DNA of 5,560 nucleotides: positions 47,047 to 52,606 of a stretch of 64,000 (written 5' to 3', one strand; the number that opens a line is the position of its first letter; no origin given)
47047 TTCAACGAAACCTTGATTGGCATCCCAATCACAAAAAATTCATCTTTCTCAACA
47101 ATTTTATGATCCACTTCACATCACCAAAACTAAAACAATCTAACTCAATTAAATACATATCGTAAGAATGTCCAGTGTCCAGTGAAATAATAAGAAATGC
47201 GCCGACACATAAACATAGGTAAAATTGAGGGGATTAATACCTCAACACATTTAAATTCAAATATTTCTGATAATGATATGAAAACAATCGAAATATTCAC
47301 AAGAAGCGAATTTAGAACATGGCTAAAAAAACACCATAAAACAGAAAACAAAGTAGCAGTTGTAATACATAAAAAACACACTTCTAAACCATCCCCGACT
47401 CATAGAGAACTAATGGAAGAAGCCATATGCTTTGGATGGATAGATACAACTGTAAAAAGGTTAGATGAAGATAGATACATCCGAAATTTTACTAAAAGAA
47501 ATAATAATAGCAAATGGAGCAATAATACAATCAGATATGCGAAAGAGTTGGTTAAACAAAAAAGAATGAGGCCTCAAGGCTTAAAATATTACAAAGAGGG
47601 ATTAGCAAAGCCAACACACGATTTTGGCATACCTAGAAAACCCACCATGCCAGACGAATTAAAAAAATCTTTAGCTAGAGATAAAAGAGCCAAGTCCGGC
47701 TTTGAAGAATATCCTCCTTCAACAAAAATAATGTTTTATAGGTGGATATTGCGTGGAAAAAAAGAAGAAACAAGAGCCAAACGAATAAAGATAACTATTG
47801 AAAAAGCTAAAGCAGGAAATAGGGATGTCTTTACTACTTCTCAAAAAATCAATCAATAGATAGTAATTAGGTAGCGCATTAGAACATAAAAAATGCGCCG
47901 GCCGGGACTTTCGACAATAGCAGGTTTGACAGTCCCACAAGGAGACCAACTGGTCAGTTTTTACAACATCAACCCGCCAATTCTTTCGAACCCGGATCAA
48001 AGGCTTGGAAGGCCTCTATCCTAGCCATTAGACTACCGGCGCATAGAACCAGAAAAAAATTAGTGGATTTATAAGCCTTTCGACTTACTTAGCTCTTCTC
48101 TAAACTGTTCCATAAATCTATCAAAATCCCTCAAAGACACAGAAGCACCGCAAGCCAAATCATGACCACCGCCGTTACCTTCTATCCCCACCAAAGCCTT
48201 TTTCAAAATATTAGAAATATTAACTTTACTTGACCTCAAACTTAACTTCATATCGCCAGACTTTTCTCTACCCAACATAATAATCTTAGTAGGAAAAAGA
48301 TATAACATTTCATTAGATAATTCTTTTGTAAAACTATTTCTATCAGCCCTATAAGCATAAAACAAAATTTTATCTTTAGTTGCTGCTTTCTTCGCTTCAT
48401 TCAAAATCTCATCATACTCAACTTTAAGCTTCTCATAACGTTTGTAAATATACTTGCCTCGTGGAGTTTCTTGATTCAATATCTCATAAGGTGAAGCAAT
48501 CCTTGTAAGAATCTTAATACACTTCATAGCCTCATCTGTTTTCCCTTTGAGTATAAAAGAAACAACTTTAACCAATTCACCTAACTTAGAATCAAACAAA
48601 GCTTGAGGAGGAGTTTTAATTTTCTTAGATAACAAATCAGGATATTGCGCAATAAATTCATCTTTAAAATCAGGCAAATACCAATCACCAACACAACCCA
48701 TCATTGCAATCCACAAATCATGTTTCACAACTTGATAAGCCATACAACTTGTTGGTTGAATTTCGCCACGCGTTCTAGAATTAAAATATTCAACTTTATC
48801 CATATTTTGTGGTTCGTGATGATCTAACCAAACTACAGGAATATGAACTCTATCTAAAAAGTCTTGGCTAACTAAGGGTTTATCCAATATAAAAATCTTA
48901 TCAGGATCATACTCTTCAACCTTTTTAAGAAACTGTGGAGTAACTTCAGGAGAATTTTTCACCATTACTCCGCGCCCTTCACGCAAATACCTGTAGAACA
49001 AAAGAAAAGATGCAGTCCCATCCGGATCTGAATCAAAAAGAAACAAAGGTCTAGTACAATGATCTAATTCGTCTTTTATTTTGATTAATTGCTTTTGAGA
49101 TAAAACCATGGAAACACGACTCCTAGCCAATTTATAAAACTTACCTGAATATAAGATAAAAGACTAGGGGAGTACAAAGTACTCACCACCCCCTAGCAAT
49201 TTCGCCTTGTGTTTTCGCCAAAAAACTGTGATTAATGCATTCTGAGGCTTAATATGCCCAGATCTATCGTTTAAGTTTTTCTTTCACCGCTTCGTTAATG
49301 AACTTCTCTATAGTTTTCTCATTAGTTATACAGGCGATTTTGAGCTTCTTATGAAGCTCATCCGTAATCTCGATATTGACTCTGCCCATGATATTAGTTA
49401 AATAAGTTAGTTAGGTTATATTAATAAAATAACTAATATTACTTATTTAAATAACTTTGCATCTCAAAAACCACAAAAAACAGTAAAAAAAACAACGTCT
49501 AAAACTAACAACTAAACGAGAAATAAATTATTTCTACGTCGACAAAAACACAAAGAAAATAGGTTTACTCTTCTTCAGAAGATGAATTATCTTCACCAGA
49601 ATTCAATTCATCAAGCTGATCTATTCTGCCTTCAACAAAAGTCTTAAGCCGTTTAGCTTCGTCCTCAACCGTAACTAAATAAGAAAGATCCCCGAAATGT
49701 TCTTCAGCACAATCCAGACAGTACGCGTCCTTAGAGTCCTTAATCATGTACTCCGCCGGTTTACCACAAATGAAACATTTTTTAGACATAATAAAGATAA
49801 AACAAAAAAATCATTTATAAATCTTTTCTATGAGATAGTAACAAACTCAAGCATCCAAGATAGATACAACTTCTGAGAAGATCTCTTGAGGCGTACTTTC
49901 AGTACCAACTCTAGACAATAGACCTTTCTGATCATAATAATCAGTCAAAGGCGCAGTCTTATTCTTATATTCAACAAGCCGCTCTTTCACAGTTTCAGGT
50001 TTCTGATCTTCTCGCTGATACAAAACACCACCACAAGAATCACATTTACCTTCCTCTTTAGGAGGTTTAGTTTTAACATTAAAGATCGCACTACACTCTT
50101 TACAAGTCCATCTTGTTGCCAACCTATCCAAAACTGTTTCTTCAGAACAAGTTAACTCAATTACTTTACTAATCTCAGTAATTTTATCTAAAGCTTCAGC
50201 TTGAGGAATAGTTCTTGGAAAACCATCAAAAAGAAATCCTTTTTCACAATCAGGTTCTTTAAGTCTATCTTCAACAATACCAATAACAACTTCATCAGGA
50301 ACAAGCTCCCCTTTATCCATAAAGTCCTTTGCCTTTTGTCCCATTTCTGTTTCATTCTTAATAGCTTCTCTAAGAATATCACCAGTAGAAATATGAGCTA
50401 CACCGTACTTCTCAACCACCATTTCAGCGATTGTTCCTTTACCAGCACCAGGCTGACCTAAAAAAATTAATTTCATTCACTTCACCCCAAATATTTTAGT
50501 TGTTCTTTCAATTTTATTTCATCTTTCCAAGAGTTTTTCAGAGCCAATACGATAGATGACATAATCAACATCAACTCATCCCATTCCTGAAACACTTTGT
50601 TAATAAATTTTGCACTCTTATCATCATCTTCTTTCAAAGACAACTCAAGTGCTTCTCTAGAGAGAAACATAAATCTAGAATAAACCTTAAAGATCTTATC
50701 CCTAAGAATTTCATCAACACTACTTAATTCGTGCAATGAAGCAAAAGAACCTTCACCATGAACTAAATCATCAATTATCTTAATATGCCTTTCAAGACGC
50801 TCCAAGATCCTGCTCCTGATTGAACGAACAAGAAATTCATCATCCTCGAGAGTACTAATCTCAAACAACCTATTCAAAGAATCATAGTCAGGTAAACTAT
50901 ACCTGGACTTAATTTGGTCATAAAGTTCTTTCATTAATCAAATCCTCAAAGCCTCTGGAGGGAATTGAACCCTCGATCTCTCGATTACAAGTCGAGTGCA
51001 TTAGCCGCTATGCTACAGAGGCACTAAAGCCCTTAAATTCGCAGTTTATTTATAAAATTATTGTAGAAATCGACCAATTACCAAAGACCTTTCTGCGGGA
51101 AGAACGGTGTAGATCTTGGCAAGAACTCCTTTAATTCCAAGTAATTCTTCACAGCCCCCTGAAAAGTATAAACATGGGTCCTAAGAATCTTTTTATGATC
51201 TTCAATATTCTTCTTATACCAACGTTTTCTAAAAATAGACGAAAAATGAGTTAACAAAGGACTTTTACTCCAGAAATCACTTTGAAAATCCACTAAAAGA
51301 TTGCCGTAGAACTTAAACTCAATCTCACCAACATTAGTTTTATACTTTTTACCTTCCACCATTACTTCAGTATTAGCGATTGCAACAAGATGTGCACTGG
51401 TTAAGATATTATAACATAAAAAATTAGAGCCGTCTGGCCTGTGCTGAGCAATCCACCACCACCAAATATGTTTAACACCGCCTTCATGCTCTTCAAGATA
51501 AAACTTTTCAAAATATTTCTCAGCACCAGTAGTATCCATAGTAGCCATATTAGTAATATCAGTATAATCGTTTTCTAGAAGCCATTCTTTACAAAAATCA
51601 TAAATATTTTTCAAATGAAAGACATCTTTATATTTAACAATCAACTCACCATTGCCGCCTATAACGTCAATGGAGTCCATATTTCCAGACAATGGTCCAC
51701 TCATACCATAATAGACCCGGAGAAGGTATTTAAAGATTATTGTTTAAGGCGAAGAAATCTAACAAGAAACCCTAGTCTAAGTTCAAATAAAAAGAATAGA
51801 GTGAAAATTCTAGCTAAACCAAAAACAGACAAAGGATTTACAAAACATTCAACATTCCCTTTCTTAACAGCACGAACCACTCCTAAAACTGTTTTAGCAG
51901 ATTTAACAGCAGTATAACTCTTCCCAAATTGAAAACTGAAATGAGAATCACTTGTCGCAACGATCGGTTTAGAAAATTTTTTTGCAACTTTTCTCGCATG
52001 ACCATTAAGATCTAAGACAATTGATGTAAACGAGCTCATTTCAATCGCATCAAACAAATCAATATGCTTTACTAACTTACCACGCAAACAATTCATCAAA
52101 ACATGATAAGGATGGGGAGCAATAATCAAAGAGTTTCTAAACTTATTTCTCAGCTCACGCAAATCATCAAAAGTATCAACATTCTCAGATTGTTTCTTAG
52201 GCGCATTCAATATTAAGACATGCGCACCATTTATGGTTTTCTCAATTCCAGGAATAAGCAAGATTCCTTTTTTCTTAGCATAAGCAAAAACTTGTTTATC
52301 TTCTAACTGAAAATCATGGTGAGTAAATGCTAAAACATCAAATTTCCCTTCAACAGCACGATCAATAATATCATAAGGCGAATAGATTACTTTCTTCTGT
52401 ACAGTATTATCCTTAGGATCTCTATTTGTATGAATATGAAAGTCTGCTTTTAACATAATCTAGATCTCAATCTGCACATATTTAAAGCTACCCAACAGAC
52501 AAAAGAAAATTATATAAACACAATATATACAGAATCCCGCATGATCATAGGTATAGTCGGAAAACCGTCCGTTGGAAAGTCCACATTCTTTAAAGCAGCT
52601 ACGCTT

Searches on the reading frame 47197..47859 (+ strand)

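Call 14: search_protein_families(library=pfam, proteins=[window:47197-47859:+], max_evalue=0.001)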
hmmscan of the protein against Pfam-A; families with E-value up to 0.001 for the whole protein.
window:47197-47859:+ (220 aa): 1 family
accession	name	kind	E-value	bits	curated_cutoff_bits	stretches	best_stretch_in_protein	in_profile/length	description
PF13376.11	OmdA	-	1.8e-14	53.9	25.6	1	150-207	3-60/60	Bacteriocin-protection, YdeI or OmpD-Associated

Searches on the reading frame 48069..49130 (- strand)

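Call 14: search_protein_families(library=pfam, proteins=[window:48069-49130:-], max_evalue=0.001)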
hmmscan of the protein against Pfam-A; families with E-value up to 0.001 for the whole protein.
window:48069-49130:- (353 aa): 2 families
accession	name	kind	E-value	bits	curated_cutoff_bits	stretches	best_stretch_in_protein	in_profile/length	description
PF02272.25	DHHA1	-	8.8e-12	45.8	25.9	1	272-348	22-101/102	DHHA1 domain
PF01368.27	DHH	-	1.1e-06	29.4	28.1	1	34-136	10-103/125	DHH family, N-terminal domain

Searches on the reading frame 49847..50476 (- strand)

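Call 14: search_protein_families(library=pfam, proteins=[window:49847-50476:-], max_evalue=0.001)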
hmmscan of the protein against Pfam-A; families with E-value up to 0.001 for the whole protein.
window:49847-50476:- (209 aa): 6 families
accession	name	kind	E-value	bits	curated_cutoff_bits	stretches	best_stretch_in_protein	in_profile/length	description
PF00406.28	ADK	-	5.2e-54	182.9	26.8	1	6-185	2-150/151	Adenylate kinase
PF13207.12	AAA_17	-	6.6e-29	101.4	27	1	6-123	1-123/136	AAA domain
PF05191.20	ADK_lid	-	1.5e-16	60.4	26.6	1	122-157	1-36/36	Adenylate kinase, active site lid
PF17213.9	Hydin_ADK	-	5.1e-07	30.5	27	0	58-85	168-195/196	Hydin Adenylate kinase-like domain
PF13238.12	AAA_18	-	9.6e-07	29.8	29.4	1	5-123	3-112/128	AAA domain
PF06414.18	Zeta_toxin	-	0.00066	19.6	22.3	0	6-48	22-67/199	Zeta toxin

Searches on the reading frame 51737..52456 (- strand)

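Call 14: search_protein_families(library=pfam, proteins=[window:51737-52456:-], max_evalue=0.001)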
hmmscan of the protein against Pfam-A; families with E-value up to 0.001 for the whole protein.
window:51737-52456:- (239 aa): 1 family
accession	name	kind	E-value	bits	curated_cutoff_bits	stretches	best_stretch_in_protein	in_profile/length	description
PF13263.12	PHP_C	-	1.2e-08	34.8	21.3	1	151-202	4-56/56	PHP-associated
